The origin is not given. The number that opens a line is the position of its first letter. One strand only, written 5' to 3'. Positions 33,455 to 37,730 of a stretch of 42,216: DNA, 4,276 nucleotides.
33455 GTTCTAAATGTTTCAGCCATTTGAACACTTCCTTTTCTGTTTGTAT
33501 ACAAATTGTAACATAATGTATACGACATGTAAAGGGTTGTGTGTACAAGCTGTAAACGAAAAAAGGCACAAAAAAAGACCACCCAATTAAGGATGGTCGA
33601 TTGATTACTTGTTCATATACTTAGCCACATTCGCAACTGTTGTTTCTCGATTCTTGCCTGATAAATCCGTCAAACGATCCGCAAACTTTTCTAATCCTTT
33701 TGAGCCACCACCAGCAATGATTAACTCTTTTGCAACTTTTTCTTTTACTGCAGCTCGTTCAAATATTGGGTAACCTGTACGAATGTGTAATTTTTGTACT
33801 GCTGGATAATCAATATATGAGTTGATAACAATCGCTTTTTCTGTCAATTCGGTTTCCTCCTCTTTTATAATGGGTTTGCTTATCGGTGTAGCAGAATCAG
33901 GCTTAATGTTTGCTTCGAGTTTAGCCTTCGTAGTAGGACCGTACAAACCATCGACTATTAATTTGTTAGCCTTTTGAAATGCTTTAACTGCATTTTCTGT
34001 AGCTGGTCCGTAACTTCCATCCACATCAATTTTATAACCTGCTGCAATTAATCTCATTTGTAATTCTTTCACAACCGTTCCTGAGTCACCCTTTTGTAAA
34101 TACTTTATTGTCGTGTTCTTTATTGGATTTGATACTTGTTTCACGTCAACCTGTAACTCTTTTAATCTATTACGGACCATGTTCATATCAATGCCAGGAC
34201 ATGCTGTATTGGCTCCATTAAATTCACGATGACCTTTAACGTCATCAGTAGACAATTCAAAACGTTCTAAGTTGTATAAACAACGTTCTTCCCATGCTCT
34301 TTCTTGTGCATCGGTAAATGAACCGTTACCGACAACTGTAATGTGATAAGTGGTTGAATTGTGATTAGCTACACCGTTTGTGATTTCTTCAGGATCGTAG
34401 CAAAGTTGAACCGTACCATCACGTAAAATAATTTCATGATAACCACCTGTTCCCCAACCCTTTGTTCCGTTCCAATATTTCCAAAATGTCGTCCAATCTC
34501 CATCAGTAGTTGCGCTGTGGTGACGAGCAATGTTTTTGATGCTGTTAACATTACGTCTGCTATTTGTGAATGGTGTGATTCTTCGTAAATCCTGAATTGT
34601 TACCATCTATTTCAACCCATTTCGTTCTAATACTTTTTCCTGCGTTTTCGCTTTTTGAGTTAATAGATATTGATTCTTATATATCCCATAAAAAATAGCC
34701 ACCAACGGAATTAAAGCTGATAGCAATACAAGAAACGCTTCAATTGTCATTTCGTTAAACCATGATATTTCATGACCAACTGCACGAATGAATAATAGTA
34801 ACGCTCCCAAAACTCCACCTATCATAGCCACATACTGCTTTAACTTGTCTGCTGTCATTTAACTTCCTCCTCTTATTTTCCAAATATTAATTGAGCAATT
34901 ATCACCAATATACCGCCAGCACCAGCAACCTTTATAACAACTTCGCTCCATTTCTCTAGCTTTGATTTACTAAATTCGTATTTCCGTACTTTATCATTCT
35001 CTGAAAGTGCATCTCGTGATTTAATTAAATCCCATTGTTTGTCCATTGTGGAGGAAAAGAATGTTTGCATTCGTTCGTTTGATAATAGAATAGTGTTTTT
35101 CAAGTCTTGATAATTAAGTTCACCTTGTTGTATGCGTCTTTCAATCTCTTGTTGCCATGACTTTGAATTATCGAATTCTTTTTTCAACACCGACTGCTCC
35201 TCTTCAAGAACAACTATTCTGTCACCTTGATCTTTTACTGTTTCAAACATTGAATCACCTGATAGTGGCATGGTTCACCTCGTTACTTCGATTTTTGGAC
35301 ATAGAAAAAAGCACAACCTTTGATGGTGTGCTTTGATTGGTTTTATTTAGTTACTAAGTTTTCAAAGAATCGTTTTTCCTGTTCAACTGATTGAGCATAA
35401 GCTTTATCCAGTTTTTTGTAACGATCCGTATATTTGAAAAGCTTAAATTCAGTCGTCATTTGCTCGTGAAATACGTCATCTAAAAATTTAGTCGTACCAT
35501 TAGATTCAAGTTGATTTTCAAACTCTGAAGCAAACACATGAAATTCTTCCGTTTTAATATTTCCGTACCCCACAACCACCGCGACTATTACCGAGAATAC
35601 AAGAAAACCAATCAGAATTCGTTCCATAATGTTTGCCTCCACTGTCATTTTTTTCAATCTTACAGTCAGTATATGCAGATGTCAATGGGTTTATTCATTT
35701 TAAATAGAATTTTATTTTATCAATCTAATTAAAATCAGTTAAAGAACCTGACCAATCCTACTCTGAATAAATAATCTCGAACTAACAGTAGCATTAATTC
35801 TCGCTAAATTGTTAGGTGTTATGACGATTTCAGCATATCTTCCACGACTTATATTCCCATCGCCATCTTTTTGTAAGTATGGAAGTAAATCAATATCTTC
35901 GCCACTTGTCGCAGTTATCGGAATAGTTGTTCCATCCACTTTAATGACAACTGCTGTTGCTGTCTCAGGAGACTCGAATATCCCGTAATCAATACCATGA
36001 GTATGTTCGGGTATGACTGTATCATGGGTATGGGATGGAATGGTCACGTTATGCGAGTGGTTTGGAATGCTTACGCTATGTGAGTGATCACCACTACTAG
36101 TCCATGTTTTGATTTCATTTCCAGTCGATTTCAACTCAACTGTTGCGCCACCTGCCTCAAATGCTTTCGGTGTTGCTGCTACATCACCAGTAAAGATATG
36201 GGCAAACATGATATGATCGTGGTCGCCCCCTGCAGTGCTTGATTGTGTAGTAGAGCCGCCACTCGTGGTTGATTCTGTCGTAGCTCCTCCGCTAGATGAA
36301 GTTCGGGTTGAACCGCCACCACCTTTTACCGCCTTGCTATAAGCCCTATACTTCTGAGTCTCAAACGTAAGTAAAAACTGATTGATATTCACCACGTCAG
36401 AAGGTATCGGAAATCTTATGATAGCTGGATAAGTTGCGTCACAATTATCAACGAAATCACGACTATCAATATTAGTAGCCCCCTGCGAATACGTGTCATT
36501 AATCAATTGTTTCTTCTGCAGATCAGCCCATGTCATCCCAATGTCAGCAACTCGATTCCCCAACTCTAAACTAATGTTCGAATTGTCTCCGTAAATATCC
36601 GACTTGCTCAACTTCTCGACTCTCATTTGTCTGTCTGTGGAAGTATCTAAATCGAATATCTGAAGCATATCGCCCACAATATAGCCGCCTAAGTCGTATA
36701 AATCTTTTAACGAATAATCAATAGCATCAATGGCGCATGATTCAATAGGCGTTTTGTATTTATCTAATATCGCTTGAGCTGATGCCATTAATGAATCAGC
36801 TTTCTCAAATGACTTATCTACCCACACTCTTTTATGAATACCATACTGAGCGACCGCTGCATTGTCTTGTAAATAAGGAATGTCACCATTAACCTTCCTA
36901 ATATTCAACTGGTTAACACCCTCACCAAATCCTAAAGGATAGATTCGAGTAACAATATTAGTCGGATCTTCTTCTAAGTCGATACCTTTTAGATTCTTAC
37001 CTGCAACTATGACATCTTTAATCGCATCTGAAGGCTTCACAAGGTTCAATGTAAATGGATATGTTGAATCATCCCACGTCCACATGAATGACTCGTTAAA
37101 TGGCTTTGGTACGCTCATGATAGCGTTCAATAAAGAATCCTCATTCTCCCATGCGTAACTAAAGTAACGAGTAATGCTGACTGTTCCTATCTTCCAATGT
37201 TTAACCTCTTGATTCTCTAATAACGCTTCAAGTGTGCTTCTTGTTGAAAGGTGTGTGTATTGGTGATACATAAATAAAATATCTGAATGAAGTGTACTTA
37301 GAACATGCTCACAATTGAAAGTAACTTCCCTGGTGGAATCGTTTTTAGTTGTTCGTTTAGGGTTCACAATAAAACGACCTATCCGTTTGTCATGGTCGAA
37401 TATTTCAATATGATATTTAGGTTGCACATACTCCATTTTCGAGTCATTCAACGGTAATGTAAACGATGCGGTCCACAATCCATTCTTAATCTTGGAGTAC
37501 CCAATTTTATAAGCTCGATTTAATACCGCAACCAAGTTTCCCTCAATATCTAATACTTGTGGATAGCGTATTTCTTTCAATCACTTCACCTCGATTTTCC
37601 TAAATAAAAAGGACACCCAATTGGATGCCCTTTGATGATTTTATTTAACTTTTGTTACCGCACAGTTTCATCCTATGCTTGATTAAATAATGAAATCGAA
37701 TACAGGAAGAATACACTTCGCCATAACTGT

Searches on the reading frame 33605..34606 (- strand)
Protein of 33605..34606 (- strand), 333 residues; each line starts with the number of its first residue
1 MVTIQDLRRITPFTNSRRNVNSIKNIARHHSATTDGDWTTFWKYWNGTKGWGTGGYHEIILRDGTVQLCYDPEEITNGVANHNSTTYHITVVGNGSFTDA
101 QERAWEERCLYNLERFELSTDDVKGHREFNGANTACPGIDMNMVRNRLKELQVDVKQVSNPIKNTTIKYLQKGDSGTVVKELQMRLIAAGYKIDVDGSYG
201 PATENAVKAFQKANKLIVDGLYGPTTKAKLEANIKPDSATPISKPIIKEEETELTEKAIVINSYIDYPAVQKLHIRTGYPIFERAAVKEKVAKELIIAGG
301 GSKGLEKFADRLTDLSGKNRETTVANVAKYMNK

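Call 13: search_protein_families(library=pfam, proteins=[window:33605-34606:-], max_evalue=0.01)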
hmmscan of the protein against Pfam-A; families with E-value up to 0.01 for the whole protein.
window:33605-34606:- (333 aa): 3 families
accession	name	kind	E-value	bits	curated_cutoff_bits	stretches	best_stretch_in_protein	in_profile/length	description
PF01471.23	PG_binding_1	-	1.8e-17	63.7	23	1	176-230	2-57/57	Putative peptidoglycan binding domain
PF01510.30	Amidase_2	-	1.6e-11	45.1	26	1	21-138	3-130/131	N-acetylmuramoyl-L-alanine amidase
PF09374.15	PG_binding_3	-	0.0013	19.4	24.6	0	180-211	4-35/76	Predicted Peptidoglycan domain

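Call 14: search_protein_families(library=phrogs, proteins=[window:33605-34606:-], max_evalue=0.01)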
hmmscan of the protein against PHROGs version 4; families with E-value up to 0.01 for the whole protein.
window:33605-34606:- (333 aa): 17 families
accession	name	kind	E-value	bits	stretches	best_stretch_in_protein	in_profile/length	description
phrog_1493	-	lysis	5.7e-41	142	1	16-241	27-316/394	endolysin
phrog_2649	-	lysis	2.6e-22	80.9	1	157-242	162-247/261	endolysin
phrog_822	-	lysis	1.9e-20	74.6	1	18-160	19-168/215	amidase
phrog_1224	-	head and packaging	6.8e-18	66.1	1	169-233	3-67/438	endolysin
phrog_1512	-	lysis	8.3e-12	46.7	1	146-250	148-261/314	endolysin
phrog_880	-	lysis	3.6e-11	44.1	1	77-232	257-433/435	endolysin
phrog_17214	-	lysis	2.6e-10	41.4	1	161-233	231-315/322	endolysin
phrog_6707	-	lysis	1.9e-09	37.9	1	176-248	185-260/311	endolysin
phrog_16428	-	lysis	8.2e-08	32.4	1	185-230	471-518/520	endolysin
phrog_6219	-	lysis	1.6e-05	25.6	1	166-238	238-313/326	endolysin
phrog_23582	-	unknown function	6e-05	23.2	1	188-236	265-310/565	-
phrog_35436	-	lysis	0.00033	21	1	19-161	16-158/266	amidase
phrog_9589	-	lysis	0.00052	21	1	156-221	188-259/281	endolysin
phrog_23452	-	unknown function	0.00054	21.1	1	170-227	55-118/135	-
phrog_17001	-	lysis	0.0032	18.1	0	180-216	5-42/265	endolysin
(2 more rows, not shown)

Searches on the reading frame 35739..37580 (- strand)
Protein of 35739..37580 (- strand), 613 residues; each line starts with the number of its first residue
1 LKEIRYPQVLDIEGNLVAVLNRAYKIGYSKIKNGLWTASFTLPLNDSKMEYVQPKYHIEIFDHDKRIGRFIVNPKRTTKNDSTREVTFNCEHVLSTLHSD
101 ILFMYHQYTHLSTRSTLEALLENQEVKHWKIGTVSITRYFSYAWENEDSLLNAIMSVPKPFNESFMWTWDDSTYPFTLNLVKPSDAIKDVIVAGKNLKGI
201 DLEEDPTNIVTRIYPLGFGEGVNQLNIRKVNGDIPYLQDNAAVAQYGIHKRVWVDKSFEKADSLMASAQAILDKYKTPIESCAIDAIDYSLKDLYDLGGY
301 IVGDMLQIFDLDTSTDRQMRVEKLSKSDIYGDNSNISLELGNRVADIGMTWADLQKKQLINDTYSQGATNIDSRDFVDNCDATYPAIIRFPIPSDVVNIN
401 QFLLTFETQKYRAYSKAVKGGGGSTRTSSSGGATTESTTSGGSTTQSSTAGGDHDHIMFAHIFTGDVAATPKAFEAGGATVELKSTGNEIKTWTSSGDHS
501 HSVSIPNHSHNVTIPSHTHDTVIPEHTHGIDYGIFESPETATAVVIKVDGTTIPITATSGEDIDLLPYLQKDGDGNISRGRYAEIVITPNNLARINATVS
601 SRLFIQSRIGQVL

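Call 113: search_protein_families(library=pfam, proteins=[window:35739-37580:-], max_evalue=0.001)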
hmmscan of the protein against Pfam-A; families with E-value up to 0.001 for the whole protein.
window:35739-37580:- (613 aa): 2 families
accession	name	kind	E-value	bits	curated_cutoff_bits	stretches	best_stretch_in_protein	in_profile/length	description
PF06605.17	Prophage_tail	-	1.1e-30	107.5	31.3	1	109-349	16-245/250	Prophage endopeptidase tail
PF18994.6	Prophage_tailD1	-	0.00042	20.9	23.6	1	9-87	3-81/84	Prophage endopeptidase tail N-terminal domain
